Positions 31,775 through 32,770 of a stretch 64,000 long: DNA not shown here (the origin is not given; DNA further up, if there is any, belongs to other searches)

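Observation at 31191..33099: Operon of a PCu(A)C copper chaperone with an importer-type ABC permease and ATPase but no substrate-binding protein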

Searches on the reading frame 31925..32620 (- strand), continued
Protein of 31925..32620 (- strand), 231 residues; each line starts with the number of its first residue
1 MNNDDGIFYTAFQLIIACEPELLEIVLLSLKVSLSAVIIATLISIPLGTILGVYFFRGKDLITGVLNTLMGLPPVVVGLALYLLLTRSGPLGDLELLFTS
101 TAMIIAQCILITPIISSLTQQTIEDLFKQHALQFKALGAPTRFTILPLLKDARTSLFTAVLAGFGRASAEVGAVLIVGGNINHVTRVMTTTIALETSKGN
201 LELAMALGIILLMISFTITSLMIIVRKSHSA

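Call 17: find_related_loci(query=window:31925-32620:-, collection=genome_contigs, flank=6000)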
Query window:31925-32620:- (231 aa) in genome_contigs; peptide patterns used: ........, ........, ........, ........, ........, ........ (x = any residue, [..] = any of these).
600 stretches matched a pattern (row limit reached: there are more); 549 encode a relative of the query (tblastn E <= 1e-3); the best 80 are kept; 80 distinct loci.
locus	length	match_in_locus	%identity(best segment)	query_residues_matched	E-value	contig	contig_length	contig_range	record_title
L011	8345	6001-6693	84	1-230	5e-119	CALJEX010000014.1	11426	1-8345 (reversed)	MAG: uncultured Gammaproteobacteria bacterium isolate S2_Bin_Bin_9_1 genome assembly, contig: c_000000482733, whole geno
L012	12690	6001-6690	83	1-230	4e-116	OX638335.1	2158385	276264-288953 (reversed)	MAG: uncultured Gammaproteobacteria bacterium isolate 6ddc5bf2-6eff-4202-ab2d-3bc5a555a517 genome assembly, chromosome:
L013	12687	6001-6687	82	2-230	7e-116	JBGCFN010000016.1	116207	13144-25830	MAG: Gammaproteobacteria bacterium isolate SGMAG-20 contig16, whole genome shotgun sequence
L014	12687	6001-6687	69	1-229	5e-96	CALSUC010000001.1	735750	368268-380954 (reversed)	MAG: uncultured Gammaproteobacteria bacterium isolate Z_MB213 genome assembly, contig: contig_6208_Z_MB213, whole genome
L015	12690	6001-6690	84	1-230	2e-126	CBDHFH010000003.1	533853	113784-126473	MAG: Gammaproteobacteria bacterium isolate 989b8df7-e166-46e7-9088-39a086dd6265 genome assembly, contig: contig_3, whole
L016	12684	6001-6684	60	1-228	2e-82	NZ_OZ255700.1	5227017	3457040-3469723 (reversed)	MAG: Roseibium sp. isolate accf77fb-2be5-45e8-8836-b4da579893c1 chromosome 1, complete sequence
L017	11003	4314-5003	80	1-230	1e-116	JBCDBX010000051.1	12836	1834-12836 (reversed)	MAG: Pseudomonadota bacterium isolate P01_F01_bin.93 k141_1697369_length_12836_cov_23.5469, whole genome shotgun sequenc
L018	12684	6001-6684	59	1-228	6e-82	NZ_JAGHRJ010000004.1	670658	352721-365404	Labrenzia sp. R4_2 NODE_4_length_670658_cov_47.701383, whole genome shotgun sequence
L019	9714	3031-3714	60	1-228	4e-82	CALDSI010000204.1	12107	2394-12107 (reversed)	MAG TPA_asm: uncultured Labrenzia sp. isolate SRR3401482_bin.53_CONCOCT_v1.1_MAG genome assembly, contig: ERZ1740067.221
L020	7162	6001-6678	60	1-226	3e-79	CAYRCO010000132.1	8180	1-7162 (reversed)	MAG TPA_asm: uncultured Rhodovibrio sp. isolate SRP185896_co2_402 genome assembly, contig: NODE_11860_length_8180_cov_6.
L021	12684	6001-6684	58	1-228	3e-79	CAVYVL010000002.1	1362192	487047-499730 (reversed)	MAG: uncultured Alphaproteobacteria bacterium isolate MFD03250.bin.2.99 genome assembly, contig: contig_15865, whole gen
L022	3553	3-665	61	10-230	1e-79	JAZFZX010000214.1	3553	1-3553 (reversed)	MAG: Kiloniellales bacterium isolate SCS1bin.12 SCS1bin.12_214, whole genome shotgun sequence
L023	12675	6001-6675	59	4-225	9e-79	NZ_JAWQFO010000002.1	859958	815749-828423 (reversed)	Sulfitobacter sp. D35 Scaffold2, whole genome shotgun sequence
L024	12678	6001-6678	59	1-226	1e-78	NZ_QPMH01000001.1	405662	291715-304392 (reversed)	Ferruginivarius sediminum strain WD2A32 WD2A32_scaffold1, whole genome shotgun sequence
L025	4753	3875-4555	59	1-227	1e-78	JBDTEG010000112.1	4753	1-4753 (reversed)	MAG: Rhodanobacter sp. isolate cluster2_bin.198 k127_6096676, whole genome shotgun sequence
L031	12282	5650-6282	62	11-221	1e-77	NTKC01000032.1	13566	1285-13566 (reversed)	MAG: Candidatus Thioglobus sp. MED-G25 SUP05-clade-MED-G25-C32, whole genome shotgun sequence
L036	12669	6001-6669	57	1-223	4e-77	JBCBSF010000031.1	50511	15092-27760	MAG: Pseudomonadota bacterium isolate J06638_17 NODE_31_length_50511_cov_9.043998, whole genome shotgun sequence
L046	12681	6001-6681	57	1-227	5e-76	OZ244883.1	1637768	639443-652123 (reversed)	MAG: uncultured candidatus Porisulfidus sp. isolate db3b2cb4-51bc-49ba-a387-c7fd0bb1654f genome assembly, chromosome: 1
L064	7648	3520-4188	57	8-230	2e-74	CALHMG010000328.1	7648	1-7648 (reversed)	MAG: uncultured Gammaproteobacteria bacterium isolate R2_Bin_MAXBIN__073_sub_1 genome assembly, contig: c_000003919600,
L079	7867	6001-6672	61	8-227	2e-73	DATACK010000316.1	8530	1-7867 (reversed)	MAG TPA_asm: Gammaproteobacteria bacterium isolate SMAG_U6722 k141_2632674, whole genome shotgun sequence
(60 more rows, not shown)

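Call 28: search_protein_families(library=ncbifam, proteins=[L046:7430-8248:+, L005:7528-8352:+, L009:7510-8343:+, L009:8593-9465:+, L046:5537-6004:+, L046:6001-6705:+, L046:6702-7433:+], max_evalue=0.001)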
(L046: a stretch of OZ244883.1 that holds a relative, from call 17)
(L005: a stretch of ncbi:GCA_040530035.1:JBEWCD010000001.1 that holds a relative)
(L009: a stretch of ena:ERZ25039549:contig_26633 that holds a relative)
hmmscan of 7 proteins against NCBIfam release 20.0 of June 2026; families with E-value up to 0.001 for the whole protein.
L046:7430-8248:+ (272 aa): 1 family
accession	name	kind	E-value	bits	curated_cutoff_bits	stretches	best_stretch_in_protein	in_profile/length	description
NF041772.1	tung_bind_TupA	equivalog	1.1e-59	202.1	400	1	23-268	15-262/266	tungstate ABC transporter substrate-binding protein TupA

L005:7528-8352:+ (274 aa): 3 families
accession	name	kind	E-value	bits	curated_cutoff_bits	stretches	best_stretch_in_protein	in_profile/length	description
NF041772.1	tung_bind_TupA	equivalog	1.4e-62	211.5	400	1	13-270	4-263/266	tungstate ABC transporter substrate-binding protein TupA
TIGR03227.1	PhnS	equivalog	2.1e-07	30.2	395.3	1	2-70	14-79/360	2-aminoethylphosphonate ABC transporter substrate-binding protein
NF011620.1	PRK15046.1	equivalog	5.7e-07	28.6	310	1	4-70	5-69/334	2-aminoethylphosphonate ABC transporter substrate-binding protein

L009:7510-8343:+ (277 aa): 3 families
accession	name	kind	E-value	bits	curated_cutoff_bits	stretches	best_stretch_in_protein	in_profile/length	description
NF041772.1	tung_bind_TupA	equivalog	9.1e-71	238.3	400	1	20-275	7-264/266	tungstate ABC transporter substrate-binding protein TupA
NF011620.1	PRK15046.1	equivalog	2.7e-05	23.1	310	0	26-78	23-77/334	2-aminoethylphosphonate ABC transporter substrate-binding protein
TIGR03227.1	PhnS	equivalog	0.00014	20.9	395.3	0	16-80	23-89/360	2-aminoethylphosphonate ABC transporter substrate-binding protein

L009:8593-9465:+ (290 aa): 1 family
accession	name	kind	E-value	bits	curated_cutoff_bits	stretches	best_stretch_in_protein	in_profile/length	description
NF041772.1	tung_bind_TupA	equivalog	1.8e-35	122.6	400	1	43-269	19-250/266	tungstate ABC transporter substrate-binding protein TupA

L046:5537-6004:+ (155 aa): 0 families

L046:6001-6705:+ (234 aa): 11 families
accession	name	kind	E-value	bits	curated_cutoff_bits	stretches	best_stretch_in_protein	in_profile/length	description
NF038017.1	ABC_perm1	subfamily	9e-74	247.4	100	1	29-212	1-184/184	ABC transporter permease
NF041773.1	tung_perm_TupB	equivalog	1.7e-48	165.4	320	1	6-228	6-228/230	tungstate ABC transporter permease TupB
TIGR02141.1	modB_ABC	equivalog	1.3e-22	80.4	182.6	1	28-226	2-206/208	molybdate ABC transporter permease subunit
TIGR00969.1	3a0106s02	subfamily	3.4e-19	69.3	240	1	19-219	56-263/272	sulfate ABC transporter permease subunit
TIGR01581.1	Mo_ABC_porter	hypoth_equivalog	2.3e-18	66.5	210.3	1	19-217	16-221/225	ABC transporter permease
TIGR02140.1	permease_CysW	equivalog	2e-14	53.7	329.1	1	19-219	42-249/261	sulfate ABC transporter permease subunit CysW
TIGR02139.1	permease_CysT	equivalog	4.6e-14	52.6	246.1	1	18-223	44-256/265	sulfate ABC transporter permease subunit CysT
NF008208.0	PRK10971.1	equivalog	2.3e-11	43.7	415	1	19-220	53-261/277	sulfate/thiosulfate ABC transporter permease CysT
NF006939.0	PRK09421.1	equivalog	3.8e-11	42.8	262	1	19-223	5-221/230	molybdate ABC transporter permease subunit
NF040839.1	tungstate_WtpB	equivalog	2.5e-09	37.2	340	1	19-226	39-248/251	tungstate ABC transporter permease WtpB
NF008620.0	PRK11602.1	equivalog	4.3e-08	32.7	442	1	4-221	46-271/291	sulfate/thiosulfate ABC transporter permease CysW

L046:6702-7433:+ (243 aa): 189 families (the best 25 are shown)
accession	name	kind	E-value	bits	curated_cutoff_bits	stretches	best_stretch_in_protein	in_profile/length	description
TIGR02673.1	FtsE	equivalog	5.3e-38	130.8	264.85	1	18-213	11-214/214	cell division ATP-binding protein FtsE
NF040840.2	tungstate_WtpC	equivalog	1.6e-37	129.6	440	1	23-236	13-231/347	tungstate ABC transporter ATP-binding protein WtpC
TIGR04520.1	ECF_ATPase_1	equivalog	4.9e-37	127.8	315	1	16-224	8-224/269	energy-coupling factor transporter ATPase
NF010068.0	PRK13548.1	equivalog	6.9e-37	126.9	261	1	11-220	6-227/261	heme ABC transporter ATP-binding protein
TIGR03864.1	PQQ_ABC_ATP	hypoth_equivalog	1.7e-36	125.8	302.25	1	14-224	5-220/236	ABC transporter, ATP-binding subunit, PQQ-dependent alcohol dehydrogenase system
TIGR00972.1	3a0107s01c2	equivalog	4.8e-36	124.4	343.2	1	20-230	11-237/248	phosphate ABC transporter ATP-binding protein PstB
TIGR04521.1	ECF_ATPase_2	equivalog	2.8e-35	121.7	330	1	22-225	17-234/279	energy-coupling factor transporter ATPase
NF006987.0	PRK09452.1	equivalog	1.4e-34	119.4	482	1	20-216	27-228/378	spermidine/putrescine ABC transporter ATP-binding protein PotA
TIGR01187.1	potA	subfamily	1.8e-34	119.3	355.6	1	41-215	1-180/325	polyamine ABC transporter ATP-binding protein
NF008421.0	PRK11248.1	equivalog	5.8e-34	117.7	357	1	21-218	12-213/255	taurine ABC transporter ATP-binding subunit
TIGR01188.1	drrA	subfamily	9.9e-34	117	312.45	1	26-217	9-205/302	daunorubicin resistance ABC transporter, ATP-binding protein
TIGR02142.1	modC_ABC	equivalog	1.1e-33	117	285.05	1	28-223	15-219/353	molybdenum ABC transporter ATP-binding protein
TIGR01166.1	cbiO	subfamily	1.4e-33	116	211.8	1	23-196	5-187/190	cobalt ABC transporter, ATP-binding protein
TIGR00968.1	3a0106s01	subfamily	1.5e-33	116.3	342.75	1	25-216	15-211/237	sulfate ABC transporter ATP-binding protein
TIGR03873.1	F420-0_ABC_ATP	hypoth_equivalog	1.7e-33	116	372.4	1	11-221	2-222/256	putative F420-0 ABC transporter ATP-binding protein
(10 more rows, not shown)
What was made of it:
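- On NF038017 'ABC_perm1' permease subfamily: L046 scores 247 bits (call 28).
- Those SBPs score best against TupA, at 200-238 bits (call 28).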

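Call 29: search_protein_families(library=pfam, proteins=[L046:5537-6004:+, L079:5318-5761:+, L046:7430-8248:+, L001:5513-5974:+], max_evalue=0.01)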
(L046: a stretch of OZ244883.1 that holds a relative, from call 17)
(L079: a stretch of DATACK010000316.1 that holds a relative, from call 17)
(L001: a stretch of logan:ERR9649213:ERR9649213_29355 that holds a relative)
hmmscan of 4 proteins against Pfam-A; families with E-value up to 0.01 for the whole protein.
L046:5537-6004:+ (155 aa): 1 family
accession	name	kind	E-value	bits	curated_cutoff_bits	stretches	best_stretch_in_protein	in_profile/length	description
PF04314.18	PCuAC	-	6.5e-10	39.3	29.4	1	39-135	2-105/109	Copper chaperone PCu(A)C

L079:5318-5761:+ (147 aa): 1 family
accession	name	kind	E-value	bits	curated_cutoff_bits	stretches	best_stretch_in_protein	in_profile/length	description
PF04314.18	PCuAC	-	1.4e-31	109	29.4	1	27-135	1-108/109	Copper chaperone PCu(A)C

L046:7430-8248:+ (272 aa): 3 families
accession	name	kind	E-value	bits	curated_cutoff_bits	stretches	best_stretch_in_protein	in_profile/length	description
PF12849.12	PBP_like_2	-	4.4e-37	128.7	27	1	27-247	13-266/267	PBP superfamily domain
PF13531.11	SBP_bac_11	-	3.9e-12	46.9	25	1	37-254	11-222/227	Bacterial extracellular solute-binding protein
PF03466.25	LysR_substrate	-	2.4e-05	24.3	28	1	25-162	8-132/209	LysR substrate binding domain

L001:5513-5974:+ (153 aa): 1 family
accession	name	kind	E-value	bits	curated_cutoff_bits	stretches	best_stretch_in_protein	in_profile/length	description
PF04314.18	PCuAC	-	1.8e-29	102.3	29.4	1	27-134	1-108/109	Copper chaperone PCu(A)C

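Call 48: search_solved_structures(query=window:31925-32620:-, max_evalue=0.001)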
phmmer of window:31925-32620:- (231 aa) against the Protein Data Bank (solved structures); distinct sequences matched with E-value up to 0.001: 2.
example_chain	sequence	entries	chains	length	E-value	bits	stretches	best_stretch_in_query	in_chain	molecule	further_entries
2onk_C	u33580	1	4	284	3.3e-08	36.8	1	15-226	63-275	Molybdate/tungstate ABC transporter, permease protein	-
3d31_C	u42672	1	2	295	5.7e-07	32.7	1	21-216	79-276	Sulfate/molybdate ABC transporter, permease protein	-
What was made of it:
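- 31925..32620 (-): Type I ABC importer permease of the TupB-like subfamily NF038017. Predicted 5 TM helices with the N-terminus outside. Best PDB hits are ModB 2onk and 3d31 (call 48).
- Closest known: ModABC / ModBC-A molybdate transporter. Same: These are the only solved structures detectably related to the permease (call 48).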
